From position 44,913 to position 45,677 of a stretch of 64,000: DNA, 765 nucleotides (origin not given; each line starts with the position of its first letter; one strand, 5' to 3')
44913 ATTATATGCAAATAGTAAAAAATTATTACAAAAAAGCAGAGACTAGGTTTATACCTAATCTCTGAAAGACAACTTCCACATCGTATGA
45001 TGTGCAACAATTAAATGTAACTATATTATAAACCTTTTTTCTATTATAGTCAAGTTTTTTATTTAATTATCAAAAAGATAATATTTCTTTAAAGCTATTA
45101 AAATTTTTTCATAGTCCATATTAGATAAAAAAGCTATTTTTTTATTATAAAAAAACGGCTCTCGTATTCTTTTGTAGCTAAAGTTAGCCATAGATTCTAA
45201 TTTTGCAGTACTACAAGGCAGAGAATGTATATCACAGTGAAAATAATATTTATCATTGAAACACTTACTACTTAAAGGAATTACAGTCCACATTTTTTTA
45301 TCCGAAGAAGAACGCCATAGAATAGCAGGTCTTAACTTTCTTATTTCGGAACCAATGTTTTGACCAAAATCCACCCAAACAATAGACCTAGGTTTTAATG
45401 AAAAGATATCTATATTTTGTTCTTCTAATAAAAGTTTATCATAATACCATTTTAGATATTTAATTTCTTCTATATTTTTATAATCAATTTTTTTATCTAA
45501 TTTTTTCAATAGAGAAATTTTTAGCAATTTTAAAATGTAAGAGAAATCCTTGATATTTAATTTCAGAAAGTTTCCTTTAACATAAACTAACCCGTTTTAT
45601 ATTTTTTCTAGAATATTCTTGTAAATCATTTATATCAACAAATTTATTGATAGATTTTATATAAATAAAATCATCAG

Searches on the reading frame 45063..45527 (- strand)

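Call 64: search_protein_families(library=pfam, proteins=[window:45063-45527:-], max_evalue=0.00001)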
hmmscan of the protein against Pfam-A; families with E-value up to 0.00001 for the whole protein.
window:45063-45527:- (154 aa): 1 family
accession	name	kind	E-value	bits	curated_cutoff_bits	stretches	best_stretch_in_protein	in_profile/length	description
PF02452.23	PemK_toxin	-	2.5e-10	40.9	23.1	1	46-148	2-107/109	PemK-like, MazF-like toxin of type II toxin-antitoxin system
